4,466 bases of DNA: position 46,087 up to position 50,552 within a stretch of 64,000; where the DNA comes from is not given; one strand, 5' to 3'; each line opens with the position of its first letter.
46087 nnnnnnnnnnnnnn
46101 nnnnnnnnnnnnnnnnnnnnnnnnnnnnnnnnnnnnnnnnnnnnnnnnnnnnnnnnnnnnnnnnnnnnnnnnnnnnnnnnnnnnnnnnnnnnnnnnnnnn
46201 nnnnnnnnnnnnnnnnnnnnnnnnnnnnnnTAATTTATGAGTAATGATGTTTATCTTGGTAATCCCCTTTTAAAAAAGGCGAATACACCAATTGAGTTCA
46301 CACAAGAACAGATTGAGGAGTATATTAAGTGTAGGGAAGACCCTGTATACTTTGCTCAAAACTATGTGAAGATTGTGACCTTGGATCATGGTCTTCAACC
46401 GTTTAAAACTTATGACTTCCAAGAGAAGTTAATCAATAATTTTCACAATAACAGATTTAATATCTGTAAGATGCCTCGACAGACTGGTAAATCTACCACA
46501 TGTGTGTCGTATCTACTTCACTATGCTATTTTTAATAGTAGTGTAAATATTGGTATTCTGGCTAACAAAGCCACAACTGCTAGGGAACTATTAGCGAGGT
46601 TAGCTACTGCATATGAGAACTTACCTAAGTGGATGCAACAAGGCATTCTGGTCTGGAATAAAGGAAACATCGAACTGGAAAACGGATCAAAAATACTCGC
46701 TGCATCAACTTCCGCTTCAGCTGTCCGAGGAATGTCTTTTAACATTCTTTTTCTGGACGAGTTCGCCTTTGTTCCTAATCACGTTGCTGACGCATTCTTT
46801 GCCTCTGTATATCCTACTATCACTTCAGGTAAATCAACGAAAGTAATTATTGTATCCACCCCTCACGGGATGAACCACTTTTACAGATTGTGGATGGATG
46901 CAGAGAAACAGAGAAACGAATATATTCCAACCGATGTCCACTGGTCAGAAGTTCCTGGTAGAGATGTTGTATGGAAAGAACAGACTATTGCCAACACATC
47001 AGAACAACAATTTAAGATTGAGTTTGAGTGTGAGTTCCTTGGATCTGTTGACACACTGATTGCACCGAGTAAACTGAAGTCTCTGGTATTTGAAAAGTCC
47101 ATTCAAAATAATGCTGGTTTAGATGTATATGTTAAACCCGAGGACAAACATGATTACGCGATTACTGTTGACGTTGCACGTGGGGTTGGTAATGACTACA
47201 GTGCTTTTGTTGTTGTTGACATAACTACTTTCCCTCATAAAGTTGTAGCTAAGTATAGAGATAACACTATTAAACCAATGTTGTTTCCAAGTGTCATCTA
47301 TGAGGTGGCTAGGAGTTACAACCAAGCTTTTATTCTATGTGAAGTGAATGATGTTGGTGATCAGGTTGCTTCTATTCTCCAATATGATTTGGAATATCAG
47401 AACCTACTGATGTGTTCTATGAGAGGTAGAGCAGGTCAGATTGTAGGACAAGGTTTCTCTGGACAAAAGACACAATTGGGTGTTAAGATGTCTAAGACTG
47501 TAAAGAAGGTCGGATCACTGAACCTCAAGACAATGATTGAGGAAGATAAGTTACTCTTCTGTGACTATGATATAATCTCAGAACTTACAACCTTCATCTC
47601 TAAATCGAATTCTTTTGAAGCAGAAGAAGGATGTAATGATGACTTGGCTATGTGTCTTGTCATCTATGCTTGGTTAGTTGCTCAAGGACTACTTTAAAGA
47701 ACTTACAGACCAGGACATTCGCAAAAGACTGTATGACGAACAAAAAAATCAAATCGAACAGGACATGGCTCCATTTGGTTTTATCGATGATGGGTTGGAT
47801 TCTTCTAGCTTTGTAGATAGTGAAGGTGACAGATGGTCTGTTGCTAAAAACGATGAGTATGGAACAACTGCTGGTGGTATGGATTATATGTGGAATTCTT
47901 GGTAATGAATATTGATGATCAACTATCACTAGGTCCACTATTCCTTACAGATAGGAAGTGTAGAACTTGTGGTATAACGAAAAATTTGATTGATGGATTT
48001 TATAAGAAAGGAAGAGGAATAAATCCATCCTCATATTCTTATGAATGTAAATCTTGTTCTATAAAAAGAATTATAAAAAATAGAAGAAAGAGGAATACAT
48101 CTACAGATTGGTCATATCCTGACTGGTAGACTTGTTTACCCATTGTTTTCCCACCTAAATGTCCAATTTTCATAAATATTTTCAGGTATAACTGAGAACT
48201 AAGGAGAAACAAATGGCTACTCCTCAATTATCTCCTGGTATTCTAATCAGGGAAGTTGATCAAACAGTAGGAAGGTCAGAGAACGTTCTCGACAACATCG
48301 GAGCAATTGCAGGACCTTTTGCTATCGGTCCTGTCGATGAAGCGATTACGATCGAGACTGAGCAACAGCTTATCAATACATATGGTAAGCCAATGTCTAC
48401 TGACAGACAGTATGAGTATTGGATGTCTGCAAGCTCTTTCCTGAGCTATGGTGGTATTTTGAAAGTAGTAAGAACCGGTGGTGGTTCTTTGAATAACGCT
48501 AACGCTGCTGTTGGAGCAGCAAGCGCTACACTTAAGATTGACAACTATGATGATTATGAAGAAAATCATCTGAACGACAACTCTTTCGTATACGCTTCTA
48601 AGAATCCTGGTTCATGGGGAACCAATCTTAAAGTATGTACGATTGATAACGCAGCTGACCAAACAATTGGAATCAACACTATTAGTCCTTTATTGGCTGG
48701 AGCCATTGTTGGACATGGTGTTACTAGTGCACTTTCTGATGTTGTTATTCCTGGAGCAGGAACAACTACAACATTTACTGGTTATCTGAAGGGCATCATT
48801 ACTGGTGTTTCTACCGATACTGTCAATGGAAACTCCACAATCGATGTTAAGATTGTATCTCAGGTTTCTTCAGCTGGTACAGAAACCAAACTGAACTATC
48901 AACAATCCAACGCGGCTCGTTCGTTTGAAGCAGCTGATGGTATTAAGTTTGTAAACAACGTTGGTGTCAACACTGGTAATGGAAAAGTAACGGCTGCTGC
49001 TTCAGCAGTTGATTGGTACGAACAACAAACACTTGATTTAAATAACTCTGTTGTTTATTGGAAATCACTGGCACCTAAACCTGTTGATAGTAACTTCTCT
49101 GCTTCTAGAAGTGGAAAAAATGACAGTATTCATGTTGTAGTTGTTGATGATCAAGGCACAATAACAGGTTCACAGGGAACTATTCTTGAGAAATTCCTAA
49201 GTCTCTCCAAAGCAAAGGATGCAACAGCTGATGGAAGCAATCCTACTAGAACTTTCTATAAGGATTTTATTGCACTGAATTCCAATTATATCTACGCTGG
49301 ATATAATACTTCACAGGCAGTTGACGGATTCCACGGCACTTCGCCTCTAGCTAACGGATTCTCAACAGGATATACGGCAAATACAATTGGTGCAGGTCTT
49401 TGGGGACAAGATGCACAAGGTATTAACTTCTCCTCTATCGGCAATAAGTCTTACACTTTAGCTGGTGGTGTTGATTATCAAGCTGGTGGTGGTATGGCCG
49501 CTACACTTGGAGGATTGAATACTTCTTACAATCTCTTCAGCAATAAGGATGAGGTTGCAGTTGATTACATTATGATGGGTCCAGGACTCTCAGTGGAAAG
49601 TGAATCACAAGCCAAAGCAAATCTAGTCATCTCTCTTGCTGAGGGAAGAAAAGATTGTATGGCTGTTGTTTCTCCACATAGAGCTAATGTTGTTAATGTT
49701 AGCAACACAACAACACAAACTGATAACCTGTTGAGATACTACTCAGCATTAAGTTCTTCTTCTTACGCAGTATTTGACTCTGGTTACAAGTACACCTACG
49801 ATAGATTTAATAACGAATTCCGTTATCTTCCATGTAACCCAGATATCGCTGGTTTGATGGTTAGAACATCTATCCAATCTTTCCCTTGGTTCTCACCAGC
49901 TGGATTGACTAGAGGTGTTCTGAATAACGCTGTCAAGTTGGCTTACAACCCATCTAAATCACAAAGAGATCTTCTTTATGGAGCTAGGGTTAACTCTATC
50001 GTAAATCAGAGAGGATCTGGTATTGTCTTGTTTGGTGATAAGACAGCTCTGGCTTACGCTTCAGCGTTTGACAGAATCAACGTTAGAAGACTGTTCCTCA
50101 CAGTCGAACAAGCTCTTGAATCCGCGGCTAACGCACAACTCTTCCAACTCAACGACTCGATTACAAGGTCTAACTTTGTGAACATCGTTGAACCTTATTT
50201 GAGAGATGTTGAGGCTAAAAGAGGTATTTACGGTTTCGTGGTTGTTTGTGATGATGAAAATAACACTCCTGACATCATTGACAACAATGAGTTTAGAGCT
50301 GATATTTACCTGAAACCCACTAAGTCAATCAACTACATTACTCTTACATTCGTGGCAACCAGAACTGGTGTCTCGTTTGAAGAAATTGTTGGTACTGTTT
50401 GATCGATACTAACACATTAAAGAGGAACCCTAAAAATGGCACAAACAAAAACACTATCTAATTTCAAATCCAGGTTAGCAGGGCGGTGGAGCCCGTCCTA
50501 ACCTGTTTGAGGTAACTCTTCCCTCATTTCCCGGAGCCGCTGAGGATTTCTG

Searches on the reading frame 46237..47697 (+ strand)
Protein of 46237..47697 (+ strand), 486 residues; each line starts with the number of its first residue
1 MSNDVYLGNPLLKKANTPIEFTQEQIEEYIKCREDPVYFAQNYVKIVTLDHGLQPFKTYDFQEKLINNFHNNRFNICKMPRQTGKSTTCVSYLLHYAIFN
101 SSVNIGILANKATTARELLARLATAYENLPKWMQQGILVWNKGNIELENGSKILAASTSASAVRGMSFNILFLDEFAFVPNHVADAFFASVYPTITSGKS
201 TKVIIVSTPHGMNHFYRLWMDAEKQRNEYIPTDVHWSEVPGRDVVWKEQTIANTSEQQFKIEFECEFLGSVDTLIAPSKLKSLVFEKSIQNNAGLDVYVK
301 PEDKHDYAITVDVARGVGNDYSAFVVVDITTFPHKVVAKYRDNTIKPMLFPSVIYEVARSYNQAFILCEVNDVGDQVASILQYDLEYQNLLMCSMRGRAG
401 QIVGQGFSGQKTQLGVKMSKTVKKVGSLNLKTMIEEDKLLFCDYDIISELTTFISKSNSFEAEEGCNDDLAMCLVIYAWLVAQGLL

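Call 12: search_protein_families(library=phrogs, proteins=[window:46237-47697:+])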
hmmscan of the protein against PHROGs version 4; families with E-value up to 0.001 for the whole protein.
window:46237-47697:+ (486 aa): 11 families
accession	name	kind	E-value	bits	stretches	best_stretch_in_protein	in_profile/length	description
phrog_2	-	head and packaging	5.7e-68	231.4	1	55-480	263-590/807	terminase large subunit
phrog_5989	-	head and packaging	1.8e-66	225.6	1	6-266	91-333/347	terminase large subunit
phrog_36964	-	head and packaging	3.6e-45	155.3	2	85-475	434-847/890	terminase large subunit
phrog_7579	-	head and packaging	1.1e-15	58.6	1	71-282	16-228/239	terminase large subunit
phrog_24361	-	head and packaging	3.1e-13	50.8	1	344-476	7-133/162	terminase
phrog_38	-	head and packaging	1.2e-12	48.4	1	21-476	259-698/760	terminase large subunit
phrog_9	-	head and packaging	4.3e-10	40.1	1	20-230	179-383/812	terminase large subunit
phrog_675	-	head and packaging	3.4e-09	36.5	1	22-209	8-191/576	terminase large subunit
phrog_38407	-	unknown function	1.6e-07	31.6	1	295-477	170-344/370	-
phrog_26724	-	unknown function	3.5e-07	30.9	1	46-176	23-149/192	-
phrog_5909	-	head and packaging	0.00024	21.3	1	203-380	3-182/285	terminase large subunit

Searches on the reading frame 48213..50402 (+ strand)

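Call 12: search_protein_families(library=phrogs, proteins=[window:48213-50402:+])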
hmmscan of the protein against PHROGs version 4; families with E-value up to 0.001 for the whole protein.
window:48213-50402:+ (729 aa): 4 families
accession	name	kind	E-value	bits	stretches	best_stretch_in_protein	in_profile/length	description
phrog_23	-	tail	1.3e-124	417.6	1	1-727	19-474/496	tail sheath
phrog_10581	-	tail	4.3e-45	155.4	1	555-712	739-906/915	tail sheath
phrog_34521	-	tail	6.7e-12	45.1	1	541-723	773-958/962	tail sheath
phrog_38392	-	tail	1.6e-08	35.1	1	3-88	3-85/329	tail sheath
